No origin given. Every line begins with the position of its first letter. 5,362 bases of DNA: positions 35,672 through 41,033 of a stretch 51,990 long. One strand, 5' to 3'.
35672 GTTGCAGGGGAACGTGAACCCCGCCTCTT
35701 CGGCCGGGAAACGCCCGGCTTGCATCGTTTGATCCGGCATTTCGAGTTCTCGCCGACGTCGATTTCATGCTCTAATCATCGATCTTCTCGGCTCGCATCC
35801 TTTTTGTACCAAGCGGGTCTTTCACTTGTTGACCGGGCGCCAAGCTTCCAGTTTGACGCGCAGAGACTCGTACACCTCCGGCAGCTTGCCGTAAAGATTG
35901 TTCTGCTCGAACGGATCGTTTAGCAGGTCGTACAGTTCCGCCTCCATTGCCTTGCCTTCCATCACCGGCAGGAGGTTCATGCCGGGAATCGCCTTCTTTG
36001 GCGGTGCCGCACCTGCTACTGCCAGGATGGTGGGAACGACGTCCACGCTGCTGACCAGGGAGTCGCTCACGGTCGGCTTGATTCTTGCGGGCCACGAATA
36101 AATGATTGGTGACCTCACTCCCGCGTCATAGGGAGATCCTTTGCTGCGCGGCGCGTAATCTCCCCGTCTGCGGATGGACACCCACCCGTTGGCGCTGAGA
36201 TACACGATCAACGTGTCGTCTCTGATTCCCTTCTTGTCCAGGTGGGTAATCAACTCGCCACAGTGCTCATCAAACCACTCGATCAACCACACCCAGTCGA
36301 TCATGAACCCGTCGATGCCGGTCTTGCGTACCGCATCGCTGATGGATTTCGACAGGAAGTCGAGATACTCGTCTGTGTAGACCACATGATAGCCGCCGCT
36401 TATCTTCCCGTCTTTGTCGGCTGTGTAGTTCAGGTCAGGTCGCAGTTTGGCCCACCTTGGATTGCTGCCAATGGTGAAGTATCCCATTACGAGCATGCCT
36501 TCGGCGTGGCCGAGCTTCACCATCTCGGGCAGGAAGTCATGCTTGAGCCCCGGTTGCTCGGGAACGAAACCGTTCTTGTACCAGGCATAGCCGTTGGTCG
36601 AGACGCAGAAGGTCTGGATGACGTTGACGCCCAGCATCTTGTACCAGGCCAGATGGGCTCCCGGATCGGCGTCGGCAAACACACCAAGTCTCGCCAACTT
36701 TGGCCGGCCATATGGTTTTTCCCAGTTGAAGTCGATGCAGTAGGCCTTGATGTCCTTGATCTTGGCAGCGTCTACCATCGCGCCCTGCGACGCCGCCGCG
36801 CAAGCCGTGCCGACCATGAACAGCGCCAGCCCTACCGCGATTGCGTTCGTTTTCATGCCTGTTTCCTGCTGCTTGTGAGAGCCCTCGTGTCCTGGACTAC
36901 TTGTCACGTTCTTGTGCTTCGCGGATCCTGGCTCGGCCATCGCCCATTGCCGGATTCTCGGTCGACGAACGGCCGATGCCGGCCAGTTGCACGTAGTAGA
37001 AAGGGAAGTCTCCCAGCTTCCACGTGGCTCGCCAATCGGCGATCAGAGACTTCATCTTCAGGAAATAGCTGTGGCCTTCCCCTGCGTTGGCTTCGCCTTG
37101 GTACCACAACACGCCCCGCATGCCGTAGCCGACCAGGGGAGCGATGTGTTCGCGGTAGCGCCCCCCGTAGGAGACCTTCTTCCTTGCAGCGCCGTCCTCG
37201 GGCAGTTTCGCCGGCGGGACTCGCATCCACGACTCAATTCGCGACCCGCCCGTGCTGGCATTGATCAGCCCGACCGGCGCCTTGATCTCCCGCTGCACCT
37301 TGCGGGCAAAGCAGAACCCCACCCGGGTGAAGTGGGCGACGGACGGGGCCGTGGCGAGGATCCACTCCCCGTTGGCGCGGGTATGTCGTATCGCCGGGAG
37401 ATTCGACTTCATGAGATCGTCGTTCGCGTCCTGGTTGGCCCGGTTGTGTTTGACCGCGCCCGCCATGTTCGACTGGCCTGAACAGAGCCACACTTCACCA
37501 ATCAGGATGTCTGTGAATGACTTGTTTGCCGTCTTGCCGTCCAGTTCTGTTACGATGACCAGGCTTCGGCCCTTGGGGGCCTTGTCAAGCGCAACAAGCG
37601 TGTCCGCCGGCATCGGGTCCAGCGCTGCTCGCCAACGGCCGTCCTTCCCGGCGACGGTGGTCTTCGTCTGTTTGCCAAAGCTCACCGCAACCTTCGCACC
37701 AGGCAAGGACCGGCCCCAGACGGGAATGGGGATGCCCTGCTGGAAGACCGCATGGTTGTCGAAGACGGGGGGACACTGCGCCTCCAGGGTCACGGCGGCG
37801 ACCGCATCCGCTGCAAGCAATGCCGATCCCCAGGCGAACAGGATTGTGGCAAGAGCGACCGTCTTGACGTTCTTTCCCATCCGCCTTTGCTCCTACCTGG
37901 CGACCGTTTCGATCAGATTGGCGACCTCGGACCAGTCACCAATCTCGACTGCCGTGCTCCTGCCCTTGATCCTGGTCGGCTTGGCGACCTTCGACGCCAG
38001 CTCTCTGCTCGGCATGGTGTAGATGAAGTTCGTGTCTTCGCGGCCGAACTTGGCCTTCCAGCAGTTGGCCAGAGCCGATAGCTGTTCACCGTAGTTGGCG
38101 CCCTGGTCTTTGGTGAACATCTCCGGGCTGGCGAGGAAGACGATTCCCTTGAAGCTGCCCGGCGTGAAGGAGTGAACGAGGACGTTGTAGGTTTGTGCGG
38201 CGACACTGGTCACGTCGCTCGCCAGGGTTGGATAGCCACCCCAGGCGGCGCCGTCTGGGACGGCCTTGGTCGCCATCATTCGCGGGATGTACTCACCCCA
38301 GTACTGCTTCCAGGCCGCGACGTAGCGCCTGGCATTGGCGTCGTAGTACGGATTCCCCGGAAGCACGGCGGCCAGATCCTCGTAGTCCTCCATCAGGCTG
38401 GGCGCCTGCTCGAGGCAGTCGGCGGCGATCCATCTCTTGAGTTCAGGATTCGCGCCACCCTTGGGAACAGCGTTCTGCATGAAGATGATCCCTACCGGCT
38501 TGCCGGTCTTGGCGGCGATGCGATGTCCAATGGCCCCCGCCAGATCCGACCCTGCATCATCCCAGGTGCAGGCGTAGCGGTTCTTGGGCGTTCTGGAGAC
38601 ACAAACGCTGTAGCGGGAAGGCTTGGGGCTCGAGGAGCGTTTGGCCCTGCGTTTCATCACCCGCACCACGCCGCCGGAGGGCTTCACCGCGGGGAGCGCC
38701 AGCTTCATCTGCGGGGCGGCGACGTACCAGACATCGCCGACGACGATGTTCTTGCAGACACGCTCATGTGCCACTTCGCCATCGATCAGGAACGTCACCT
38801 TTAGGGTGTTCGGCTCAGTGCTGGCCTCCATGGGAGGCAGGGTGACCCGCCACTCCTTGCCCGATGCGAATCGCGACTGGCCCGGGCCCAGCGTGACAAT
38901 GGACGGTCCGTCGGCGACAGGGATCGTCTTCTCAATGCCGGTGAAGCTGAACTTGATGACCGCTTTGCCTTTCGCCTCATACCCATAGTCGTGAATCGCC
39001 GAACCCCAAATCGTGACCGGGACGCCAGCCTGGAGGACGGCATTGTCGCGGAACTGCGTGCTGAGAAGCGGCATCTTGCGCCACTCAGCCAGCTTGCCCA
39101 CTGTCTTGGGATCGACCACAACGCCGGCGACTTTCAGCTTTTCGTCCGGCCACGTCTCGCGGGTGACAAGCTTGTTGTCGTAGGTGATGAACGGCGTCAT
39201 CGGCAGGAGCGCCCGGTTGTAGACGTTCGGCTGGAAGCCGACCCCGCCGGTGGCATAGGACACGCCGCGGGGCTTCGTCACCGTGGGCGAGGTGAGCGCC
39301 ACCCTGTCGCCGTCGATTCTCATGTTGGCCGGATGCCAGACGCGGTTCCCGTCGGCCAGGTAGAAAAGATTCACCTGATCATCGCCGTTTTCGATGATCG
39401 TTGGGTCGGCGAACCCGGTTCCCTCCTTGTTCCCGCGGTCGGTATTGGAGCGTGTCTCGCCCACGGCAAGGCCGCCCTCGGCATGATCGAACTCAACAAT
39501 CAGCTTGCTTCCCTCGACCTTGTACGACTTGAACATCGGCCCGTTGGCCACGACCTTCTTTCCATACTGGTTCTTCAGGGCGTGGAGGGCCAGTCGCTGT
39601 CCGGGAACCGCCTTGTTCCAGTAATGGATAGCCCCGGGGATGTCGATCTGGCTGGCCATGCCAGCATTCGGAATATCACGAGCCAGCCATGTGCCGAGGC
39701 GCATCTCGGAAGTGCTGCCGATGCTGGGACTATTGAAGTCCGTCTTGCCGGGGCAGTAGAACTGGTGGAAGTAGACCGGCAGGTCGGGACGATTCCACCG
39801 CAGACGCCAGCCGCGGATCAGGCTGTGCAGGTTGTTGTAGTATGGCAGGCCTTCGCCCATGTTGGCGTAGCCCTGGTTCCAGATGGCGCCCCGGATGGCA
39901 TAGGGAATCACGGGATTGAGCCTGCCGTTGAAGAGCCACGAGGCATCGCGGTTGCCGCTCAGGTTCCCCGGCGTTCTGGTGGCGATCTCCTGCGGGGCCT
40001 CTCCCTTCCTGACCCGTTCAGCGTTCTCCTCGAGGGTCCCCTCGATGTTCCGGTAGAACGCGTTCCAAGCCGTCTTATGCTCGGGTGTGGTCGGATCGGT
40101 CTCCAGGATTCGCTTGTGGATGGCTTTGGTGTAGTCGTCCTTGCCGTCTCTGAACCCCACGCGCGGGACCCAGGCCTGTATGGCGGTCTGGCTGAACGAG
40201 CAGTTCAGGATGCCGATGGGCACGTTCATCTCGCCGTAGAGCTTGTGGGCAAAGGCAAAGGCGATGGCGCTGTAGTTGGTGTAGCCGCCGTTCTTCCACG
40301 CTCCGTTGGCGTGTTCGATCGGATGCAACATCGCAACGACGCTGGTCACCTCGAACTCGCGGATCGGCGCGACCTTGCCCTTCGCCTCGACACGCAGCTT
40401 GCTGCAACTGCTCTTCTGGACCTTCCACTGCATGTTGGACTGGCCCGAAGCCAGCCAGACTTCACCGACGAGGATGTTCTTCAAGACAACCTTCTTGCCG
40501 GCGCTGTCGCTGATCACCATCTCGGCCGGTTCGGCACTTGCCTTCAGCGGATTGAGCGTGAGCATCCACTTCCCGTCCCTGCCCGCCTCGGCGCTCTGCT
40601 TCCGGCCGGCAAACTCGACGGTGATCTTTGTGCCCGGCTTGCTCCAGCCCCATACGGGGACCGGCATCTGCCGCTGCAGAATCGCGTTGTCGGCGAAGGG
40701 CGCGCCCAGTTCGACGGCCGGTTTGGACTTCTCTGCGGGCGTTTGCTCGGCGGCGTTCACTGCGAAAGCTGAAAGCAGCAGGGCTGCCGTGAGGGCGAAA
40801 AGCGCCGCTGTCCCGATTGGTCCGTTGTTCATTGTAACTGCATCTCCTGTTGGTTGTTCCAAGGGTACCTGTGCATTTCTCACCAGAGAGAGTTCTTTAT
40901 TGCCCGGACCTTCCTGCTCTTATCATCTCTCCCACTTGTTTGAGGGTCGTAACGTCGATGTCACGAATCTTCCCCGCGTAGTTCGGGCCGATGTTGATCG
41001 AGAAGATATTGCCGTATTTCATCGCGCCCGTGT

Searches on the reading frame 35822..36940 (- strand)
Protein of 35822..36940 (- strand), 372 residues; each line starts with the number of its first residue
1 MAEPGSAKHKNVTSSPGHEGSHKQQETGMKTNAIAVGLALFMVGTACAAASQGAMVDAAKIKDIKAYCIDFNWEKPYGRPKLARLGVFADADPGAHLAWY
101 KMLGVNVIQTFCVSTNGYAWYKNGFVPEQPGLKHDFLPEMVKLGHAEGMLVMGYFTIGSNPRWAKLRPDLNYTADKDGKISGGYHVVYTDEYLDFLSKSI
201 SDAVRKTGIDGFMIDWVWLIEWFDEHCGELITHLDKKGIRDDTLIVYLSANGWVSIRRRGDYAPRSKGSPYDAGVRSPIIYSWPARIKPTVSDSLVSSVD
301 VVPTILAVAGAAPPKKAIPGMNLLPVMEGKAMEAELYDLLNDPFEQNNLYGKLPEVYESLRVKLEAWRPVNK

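Call 17: search_protein_families(library=pfam, proteins=[window:35822-36940:-], max_evalue=0.001)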
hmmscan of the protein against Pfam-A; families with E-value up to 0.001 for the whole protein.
window:35822-36940:- (372 aa): 3 families
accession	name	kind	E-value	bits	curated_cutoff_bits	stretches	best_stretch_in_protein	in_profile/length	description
PF14871.12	GHL6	-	1.1e-13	52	35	1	100-216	9-132/132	Hypothetical glycosyl hydrolase 6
PF00884.28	Sulfatase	-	2.6e-12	47.1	25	1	217-311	207-301/301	Sulfatase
PF16347.10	SGSH_C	-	3e-11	44.1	29.3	1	271-332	12-73/154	N-sulphoglucosamine sulphohydrolase, C-terminal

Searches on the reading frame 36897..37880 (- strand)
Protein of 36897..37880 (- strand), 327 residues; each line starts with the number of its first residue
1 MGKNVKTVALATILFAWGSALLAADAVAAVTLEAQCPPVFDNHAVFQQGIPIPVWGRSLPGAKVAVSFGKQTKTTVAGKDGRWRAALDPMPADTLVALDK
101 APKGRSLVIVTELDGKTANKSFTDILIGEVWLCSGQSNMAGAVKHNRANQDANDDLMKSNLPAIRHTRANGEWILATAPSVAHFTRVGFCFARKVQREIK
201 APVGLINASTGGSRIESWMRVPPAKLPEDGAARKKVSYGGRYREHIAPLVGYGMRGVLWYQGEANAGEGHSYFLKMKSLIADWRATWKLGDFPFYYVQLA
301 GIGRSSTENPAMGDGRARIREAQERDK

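Call 17: search_protein_families(library=pfam, proteins=[window:36897-37880:-], max_evalue=0.001)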
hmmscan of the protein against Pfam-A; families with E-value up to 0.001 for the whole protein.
window:36897-37880:- (327 aa): 1 family
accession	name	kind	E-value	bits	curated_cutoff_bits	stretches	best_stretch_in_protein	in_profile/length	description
PF03629.24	SASA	-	1.3e-24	87.6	24.8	1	129-303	3-172/226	Carbohydrate esterase, sialic acid-specific acetylesterase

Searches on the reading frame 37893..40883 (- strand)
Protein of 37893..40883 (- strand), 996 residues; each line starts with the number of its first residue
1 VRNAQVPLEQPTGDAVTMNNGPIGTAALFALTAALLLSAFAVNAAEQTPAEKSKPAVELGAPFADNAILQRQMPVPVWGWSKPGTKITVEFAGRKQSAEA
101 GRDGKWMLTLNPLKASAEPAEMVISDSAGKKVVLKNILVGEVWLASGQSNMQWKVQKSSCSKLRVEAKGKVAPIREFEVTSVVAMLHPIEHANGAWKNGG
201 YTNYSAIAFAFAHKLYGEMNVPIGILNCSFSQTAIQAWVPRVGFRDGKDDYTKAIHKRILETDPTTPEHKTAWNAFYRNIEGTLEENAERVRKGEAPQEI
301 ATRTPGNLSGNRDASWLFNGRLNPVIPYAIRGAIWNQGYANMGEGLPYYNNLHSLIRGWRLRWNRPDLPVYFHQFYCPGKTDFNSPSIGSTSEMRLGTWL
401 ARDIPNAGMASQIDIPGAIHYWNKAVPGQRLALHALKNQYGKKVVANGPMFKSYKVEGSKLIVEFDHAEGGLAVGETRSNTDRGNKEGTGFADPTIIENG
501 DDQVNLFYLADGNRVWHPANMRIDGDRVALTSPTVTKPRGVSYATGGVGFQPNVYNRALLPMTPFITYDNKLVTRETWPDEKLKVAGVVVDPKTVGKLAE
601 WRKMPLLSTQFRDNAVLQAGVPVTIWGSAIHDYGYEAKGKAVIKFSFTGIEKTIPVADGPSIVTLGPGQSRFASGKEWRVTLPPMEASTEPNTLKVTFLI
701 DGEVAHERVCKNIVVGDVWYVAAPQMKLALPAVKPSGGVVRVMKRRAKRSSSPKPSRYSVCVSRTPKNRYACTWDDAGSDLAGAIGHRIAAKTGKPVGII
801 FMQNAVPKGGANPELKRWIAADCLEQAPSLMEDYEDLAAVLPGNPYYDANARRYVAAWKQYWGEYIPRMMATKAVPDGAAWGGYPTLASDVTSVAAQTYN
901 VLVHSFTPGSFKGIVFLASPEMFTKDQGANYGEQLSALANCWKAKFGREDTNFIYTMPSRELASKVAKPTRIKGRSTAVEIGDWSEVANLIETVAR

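Call 17: search_protein_families(library=pfam, proteins=[window:37893-40883:-], max_evalue=0.001)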
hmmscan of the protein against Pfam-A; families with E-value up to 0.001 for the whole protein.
window:37893-40883:- (996 aa): 1 family
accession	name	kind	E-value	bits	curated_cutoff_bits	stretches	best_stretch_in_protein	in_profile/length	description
PF03629.24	SASA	-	3.6e-09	37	24.8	1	141-257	3-111/226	Carbohydrate esterase, sialic acid-specific acetylesterase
